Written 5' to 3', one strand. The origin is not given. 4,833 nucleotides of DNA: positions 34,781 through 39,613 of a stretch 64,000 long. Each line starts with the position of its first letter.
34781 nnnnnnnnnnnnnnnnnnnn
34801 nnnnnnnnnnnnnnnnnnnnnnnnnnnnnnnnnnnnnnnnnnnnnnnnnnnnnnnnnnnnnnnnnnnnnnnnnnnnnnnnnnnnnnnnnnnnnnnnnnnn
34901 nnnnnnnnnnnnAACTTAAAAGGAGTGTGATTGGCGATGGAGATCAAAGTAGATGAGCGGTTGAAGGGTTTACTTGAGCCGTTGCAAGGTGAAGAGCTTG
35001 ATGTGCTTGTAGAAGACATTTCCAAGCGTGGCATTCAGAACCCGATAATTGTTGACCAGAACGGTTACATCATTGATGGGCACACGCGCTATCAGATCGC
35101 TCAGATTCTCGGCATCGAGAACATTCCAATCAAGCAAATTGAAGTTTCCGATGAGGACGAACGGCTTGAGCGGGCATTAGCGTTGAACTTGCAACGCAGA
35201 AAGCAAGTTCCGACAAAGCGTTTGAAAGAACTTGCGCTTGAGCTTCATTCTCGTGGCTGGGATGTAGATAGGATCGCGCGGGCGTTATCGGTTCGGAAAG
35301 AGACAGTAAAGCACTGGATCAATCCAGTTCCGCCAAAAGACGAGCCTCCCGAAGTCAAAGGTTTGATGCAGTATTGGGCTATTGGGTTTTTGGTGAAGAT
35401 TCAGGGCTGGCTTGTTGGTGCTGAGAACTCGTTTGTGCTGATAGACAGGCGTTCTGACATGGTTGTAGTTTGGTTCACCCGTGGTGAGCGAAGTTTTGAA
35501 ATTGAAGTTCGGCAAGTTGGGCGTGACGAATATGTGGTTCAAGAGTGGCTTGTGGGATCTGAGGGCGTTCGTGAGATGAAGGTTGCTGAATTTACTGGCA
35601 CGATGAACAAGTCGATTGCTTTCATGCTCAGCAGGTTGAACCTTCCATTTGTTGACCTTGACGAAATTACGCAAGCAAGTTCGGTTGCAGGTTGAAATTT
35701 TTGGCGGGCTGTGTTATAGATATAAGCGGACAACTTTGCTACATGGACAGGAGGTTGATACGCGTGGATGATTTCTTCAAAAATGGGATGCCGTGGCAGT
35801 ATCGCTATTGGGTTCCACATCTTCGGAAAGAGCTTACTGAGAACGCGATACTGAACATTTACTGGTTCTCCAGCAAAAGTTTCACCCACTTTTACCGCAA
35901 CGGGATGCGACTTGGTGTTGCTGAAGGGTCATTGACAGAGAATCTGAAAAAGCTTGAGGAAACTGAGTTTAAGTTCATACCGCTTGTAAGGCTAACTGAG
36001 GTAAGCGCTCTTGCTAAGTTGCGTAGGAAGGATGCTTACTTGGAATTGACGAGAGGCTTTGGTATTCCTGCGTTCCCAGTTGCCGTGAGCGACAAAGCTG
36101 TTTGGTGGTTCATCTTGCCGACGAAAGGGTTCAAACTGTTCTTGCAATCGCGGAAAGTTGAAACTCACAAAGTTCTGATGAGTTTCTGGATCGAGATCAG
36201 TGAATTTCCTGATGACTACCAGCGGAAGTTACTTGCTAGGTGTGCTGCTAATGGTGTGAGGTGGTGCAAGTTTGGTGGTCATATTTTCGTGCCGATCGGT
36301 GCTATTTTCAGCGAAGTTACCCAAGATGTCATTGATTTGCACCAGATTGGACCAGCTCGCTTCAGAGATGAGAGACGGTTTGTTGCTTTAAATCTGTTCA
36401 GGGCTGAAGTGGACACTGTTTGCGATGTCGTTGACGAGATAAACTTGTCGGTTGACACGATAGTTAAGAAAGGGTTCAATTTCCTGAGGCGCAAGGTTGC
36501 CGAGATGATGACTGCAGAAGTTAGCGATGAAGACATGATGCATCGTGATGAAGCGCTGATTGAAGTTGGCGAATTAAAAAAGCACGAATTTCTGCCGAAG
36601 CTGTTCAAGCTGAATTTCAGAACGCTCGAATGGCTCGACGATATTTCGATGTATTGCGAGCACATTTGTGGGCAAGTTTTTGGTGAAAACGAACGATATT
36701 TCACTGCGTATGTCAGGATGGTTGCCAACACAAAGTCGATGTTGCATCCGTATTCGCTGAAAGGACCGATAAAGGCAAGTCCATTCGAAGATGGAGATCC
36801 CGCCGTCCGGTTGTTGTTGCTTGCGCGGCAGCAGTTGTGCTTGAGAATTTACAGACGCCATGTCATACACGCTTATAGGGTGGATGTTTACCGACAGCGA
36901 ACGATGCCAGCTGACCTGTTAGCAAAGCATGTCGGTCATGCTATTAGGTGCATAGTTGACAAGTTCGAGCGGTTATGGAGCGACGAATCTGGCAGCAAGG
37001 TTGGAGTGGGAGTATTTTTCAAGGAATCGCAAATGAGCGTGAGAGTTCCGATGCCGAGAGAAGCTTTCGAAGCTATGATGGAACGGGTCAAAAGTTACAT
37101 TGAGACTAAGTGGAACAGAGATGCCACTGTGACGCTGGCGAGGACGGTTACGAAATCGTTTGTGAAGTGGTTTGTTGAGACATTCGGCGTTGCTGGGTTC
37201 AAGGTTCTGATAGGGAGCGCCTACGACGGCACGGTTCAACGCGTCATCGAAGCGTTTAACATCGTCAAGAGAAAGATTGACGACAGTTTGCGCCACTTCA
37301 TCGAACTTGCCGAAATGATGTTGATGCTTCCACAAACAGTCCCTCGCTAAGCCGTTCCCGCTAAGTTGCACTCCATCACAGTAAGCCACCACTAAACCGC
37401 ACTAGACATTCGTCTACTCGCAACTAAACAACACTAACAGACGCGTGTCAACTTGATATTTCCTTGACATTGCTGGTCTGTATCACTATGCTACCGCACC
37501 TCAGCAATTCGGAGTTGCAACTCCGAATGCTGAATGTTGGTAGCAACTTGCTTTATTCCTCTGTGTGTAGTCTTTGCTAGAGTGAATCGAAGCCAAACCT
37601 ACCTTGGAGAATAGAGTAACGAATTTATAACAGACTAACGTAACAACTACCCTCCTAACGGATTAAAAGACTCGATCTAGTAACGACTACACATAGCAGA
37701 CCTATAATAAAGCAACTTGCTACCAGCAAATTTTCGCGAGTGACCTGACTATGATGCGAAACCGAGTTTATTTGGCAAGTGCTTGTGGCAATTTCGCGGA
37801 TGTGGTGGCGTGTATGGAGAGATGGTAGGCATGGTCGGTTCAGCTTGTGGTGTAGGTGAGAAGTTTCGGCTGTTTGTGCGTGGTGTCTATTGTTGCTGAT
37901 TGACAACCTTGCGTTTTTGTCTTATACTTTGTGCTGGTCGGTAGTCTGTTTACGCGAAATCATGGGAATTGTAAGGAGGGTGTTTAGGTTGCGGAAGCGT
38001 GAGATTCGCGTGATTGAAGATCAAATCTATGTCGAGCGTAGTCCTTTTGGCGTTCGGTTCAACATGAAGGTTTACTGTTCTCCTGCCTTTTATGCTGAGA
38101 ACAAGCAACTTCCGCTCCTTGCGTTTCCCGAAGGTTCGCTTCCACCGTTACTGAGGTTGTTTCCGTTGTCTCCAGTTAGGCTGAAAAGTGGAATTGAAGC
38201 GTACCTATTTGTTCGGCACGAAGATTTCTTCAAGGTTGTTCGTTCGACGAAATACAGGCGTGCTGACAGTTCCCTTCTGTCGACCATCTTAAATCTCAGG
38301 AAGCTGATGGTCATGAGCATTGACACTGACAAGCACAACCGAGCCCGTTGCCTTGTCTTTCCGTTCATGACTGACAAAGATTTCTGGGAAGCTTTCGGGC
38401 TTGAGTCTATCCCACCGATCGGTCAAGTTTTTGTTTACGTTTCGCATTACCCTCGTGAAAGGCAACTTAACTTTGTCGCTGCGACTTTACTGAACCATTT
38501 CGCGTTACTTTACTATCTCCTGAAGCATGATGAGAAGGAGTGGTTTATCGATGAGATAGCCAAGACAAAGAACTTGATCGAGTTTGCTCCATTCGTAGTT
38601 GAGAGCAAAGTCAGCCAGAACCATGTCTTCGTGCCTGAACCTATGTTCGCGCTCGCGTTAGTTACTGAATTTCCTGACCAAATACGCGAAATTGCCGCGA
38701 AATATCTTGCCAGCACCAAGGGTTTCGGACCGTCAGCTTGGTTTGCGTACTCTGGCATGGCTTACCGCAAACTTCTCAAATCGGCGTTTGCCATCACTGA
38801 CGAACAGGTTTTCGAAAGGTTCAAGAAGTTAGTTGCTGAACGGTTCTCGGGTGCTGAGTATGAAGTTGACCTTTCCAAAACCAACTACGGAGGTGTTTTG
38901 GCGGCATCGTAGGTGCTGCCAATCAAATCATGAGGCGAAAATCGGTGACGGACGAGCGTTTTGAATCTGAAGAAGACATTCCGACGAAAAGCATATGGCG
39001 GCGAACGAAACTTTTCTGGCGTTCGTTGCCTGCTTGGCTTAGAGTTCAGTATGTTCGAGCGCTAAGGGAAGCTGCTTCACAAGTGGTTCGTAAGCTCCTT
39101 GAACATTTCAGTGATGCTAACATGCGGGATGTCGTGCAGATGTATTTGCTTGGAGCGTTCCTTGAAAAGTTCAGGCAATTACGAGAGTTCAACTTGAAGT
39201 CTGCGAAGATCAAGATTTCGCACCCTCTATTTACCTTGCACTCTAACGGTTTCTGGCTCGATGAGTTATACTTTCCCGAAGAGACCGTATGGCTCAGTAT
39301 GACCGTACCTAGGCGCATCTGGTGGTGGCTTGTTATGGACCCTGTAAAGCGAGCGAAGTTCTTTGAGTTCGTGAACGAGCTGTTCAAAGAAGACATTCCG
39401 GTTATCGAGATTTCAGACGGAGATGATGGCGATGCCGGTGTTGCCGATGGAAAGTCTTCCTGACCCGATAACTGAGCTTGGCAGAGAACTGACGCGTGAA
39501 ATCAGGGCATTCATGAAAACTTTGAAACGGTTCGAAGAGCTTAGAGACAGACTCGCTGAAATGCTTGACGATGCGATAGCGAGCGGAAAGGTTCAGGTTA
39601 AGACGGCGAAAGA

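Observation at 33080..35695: GNAT + catalytically intact TGT/DpdA-like enzyme + ParB operon with no preQ0 synthesis genes: candidate acetylated 7-deazaguanine DNA modification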

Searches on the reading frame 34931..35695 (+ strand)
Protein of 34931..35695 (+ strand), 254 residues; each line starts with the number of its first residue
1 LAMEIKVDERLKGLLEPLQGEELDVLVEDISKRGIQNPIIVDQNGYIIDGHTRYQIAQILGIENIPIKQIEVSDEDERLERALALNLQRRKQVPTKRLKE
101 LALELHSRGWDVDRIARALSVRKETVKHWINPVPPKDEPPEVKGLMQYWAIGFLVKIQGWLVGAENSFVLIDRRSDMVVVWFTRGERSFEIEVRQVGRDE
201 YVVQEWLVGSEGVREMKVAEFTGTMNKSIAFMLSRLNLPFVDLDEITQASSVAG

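Call 3: search_protein_families(library=pfam, proteins=[window:34931-35695:+], max_evalue=0.1)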
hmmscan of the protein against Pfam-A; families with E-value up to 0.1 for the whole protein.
window:34931-35695:+ (254 aa): 7 families
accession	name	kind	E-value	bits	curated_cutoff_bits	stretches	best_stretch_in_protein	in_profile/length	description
PF02195.25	ParB_N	-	6e-07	29.9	26.3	1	19-88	23-95/95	ParB N-terminal domain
PF13384.12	HTH_23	-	4.6e-05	23.5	24.6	1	96-131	4-39/50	Homeodomain-like domain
PF06056.18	Terminase_5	-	0.00038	20.8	20.3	1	101-131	5-35/58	Putative ATPase subunit of terminase (gpP-like)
PF00196.25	GerE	-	0.0034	17.4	23.5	0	103-130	11-38/57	Bacterial regulatory proteins, luxR family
PF13551.12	HTH_29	-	0.0058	17.1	28.1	1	102-131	4-34/64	Winged helix-turn helix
PF15943.11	YdaS_toxin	-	0.074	13.3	30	0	114-136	13-38/65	Bacterial toxin YdaS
PF08281.18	Sigma70_r4_2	-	0.091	12.9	25.7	0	109-130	26-47/54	Sigma-70, region 4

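Call 4: search_protein_families(library=phrogs, proteins=[window:34931-35695:+], max_evalue=0.01)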
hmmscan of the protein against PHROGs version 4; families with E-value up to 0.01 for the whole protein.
window:34931-35695:+ (254 aa): 29 families (the best 25 are shown)
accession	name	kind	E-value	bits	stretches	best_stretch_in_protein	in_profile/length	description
phrog_17439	-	unknown function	1.7e-13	51.6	1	17-126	34-148/240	-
phrog_26377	-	DNA, RNA and nucleotide metabolism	2.7e-13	51.1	1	4-104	13-110/326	ParB-like partition protein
phrog_620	-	DNA, RNA and nucleotide metabolism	7e-13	50.2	1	21-110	30-119/217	ParB-like partition protein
phrog_498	-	other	3.1e-12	46.8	1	21-114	56-152/633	DNA methyltransferase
phrog_4715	-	DNA, RNA and nucleotide metabolism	3e-11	43.4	1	19-101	167-252/630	ParB-like partition protein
phrog_8071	-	DNA, RNA and nucleotide metabolism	4.3e-11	43.7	1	21-113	27-117/389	ParB-like partition protein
phrog_12047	-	DNA, RNA and nucleotide metabolism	5.4e-11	43.6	1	22-92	20-90/301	ParB-like partition nuclease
phrog_21315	-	unknown function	1.6e-10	41.5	1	11-98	20-106/415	-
phrog_18056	-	DNA, RNA and nucleotide metabolism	1.2e-08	35.3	1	22-125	24-122/387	ParB-like partition nuclease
phrog_1033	-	DNA, RNA and nucleotide metabolism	1.6e-08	35.8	1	27-127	58-170/334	ParB-like partition protein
phrog_2159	-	DNA, RNA and nucleotide metabolism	1.9e-08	35.1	1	21-128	82-199/365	ParB-like partition protein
phrog_940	-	DNA, RNA and nucleotide metabolism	4.6e-08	33.7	1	19-91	25-97/388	nuclease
phrog_15396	-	DNA, RNA and nucleotide metabolism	8.2e-08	33.4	1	24-85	28-87/258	ParB-like partition nuclease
phrog_930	-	DNA, RNA and nucleotide metabolism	1.4e-07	32.6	1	23-81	30-89/223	ParB-like partition protein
phrog_6218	-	DNA, RNA and nucleotide metabolism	1.1e-06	29.1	1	24-128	28-137/506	ParB-like partition protein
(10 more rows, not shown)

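Call 5: search_protein_families(library=ncbifam, proteins=[window:34931-35695:+], max_evalue=0.1)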
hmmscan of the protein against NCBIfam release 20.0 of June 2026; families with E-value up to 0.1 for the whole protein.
window:34931-35695:+ (254 aa): 8 families
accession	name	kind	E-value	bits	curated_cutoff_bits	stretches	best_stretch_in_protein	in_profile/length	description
TIGR00180.1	parB_part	domain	6.5e-07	29.3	58.45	1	19-117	25-128/186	ParB/RepB/Spo0J family partition protein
TIGR04285.1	nucleoid_noc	exception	5.7e-06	25.9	315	1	19-91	22-96/255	nucleoid occlusion protein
TIGR03734.1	PRTRC_parB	hypoth_equivalog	5.3e-05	21.9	278.6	1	22-127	16-128/555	PRTRC system ParB family protein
NF010406.0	PRK13832.1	subfamily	0.0018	16.9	640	1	33-127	39-137/578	plasmid partitioning protein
NF047515.1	SpiroCoCo_C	equivalog_domain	0.012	14.8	125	1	87-127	270-310/313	SpiroCoCo family coiled-coil protein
NF053625.1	SerKinSerKArch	equivalog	0.026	13.7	380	1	16-80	28-98/244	ADP-dependent L-serine kinase SerK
NF033558.1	transpos_IS1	equivalog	0.054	13.4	100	1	89-139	35-85/199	IS1 family transposase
TIGR03454.1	partition_RepB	equivalog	0.067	12.6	201.5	0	18-129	83-197/325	plasmid partitioning protein RepB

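Call 6: search_protein_families(library=padloc, proteins=[window:34931-35695:+], max_evalue=0.1)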
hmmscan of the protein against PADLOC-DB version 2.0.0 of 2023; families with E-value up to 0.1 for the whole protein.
window:34931-35695:+ (254 aa): 2 families
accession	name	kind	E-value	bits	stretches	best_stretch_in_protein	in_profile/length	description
PDLC03229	MTase_II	-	1.9e-07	28.3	1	21-113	34-128/436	Type II methyltransferase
PDLC03308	MTase_II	-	0.016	12.3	1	42-79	65-102/419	Type II methyltransferase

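Call 116: search_dna_similar(query=window:34931-35695:+, collection=phages, mode=protein, max_evalue=0.00001, max_rows=12)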
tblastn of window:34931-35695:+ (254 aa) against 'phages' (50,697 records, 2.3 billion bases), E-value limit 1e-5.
Records with a match: 27; places in all: 27; records where one place covers at least 80% of the query: 0.
Best place of each record, by identity: <60% 27.
By first word of the organism name: Streptococcus 16; Vibrio 4; Acidianus 2; Bicaudavirus 2; Bacteriophage 2; Agrobacterium 1.
By host as written in the record: - 5; Vibrio sp. 2; Streptococcus pyogenes MGAS315 2; Sulfolobus solfataricus 1; Acidianus convivator AA9 1; Acidianus convivator 1; Vibrio parahaemolyticus 1; Vibrio parahaemolyticus 1.1997 1; and 13 more.
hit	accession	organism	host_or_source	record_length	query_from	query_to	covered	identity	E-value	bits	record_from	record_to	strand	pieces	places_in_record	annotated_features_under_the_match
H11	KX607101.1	Acidianus two-tailed virus 2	Sulfolobus solfataricus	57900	4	119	46%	31.9%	1e-8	61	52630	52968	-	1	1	putative ParBc domain protein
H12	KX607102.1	Acidianus two-tailed phage variant 1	Acidianus convivator AA9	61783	4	90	34%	37.9%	7e-9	62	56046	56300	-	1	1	putative ParBc domain protein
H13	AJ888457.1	Bicaudavirus pozzuoliense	-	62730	4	90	34%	37.9%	7e-9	62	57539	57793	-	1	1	hypothetical protein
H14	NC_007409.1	Bicaudavirus pozzuoliense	Acidianus convivator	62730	4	90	34%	37.9%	7e-9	62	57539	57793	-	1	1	ParB-like partition protein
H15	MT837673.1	Bacteriophage sp.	human fecal samples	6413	18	105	35%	37.0%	4e-7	56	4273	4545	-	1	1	record has no annotation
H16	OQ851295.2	Vibrio phage PVP-XSN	Vibrio parahaemolyticus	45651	21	116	38%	33.3%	3e-6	54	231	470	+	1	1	hypothetical protein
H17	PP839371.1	Vibrio phage vB_VpaM_R19R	Vibrio sp.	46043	21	116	38%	32.3%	3e-6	54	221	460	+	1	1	ParB-like partition nuclease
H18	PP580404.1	Vibrio phage vB_VpaM_XM1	Vibrio parahaemolyticus 1.1997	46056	21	116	38%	32.3%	3e-6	54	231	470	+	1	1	ParB-like partition nuclease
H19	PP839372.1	Vibrio phage vB_VpaM_R20L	Vibrio sp.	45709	21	116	38%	32.3%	4e-6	53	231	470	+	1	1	ParB-like partition nuclease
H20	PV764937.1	Agrobacterium phage Rivra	Agrobacterium tumefaciens EHA105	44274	14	90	30%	37.2%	4e-6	54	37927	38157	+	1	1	methyltransferase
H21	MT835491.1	Bacteriophage sp.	human fecal samples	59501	1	75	30%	36.6%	8e-6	52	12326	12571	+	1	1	record has no annotation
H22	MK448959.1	Streptococcus phage Javan488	Streptococcus pyogenes M1_GAS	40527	21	67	19%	46.8%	6e-6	53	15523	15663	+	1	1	DNA modification methylase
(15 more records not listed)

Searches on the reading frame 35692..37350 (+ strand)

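Call 3: search_protein_families(library=pfam, proteins=[window:35692-37350:+], max_evalue=0.1)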
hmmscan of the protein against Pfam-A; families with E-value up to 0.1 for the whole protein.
window:35692-37350:+ (552 aa): 0 families

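Call 4: search_protein_families(library=phrogs, proteins=[window:35692-37350:+], max_evalue=0.01)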
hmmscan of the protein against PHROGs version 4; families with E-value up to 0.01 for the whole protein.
window:35692-37350:+ (552 aa): 0 families

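Call 5: search_protein_families(library=ncbifam, proteins=[window:35692-37350:+], max_evalue=0.1)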
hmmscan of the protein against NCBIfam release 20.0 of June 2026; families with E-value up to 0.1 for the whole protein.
window:35692-37350:+ (552 aa): 0 families

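Call 6: search_protein_families(library=padloc, proteins=[window:35692-37350:+], max_evalue=0.1)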
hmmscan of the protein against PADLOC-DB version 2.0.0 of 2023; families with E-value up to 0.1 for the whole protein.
window:35692-37350:+ (552 aa): 1 family
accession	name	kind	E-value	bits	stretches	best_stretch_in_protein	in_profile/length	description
PDLC02734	PbeC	-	0.006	13.1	1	202-310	441-548/630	PbeC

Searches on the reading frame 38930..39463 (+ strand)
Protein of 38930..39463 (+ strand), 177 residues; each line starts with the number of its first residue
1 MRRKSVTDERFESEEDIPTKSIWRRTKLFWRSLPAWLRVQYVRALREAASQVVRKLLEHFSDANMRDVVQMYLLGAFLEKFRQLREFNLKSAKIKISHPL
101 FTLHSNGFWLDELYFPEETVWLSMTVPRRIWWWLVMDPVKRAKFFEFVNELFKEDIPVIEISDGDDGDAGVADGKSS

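Call 50: search_protein_families(library=pfam, alignment_id=A4, max_evalue=0.0001)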
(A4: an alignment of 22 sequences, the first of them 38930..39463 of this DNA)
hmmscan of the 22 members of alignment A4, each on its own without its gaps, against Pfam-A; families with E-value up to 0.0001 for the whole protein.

A. member 1, window:38930-39463:+ (177 aa): 0 families

B. families by the number of members that match (of 22 scanned): 6 families
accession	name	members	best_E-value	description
PF10145.14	PhageMin_Tail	1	4.9e-32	Phage-related minor tail protein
PF01068.26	DNA_ligase_A_M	1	5.2e-30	ATP dependent DNA ligase domain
PF18906.5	Phage_tube_2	1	4.4e-11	Phage tail tube protein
PF17236.8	SU10_MCP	1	1.5e-08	SU10 major capsid protein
PF02086.21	MethyltransfD12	1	2.5e-07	D12 class N6 adenine-specific DNA methyltransferase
PF10651.15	BppU_N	1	2.8e-05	BppU N-terminal domain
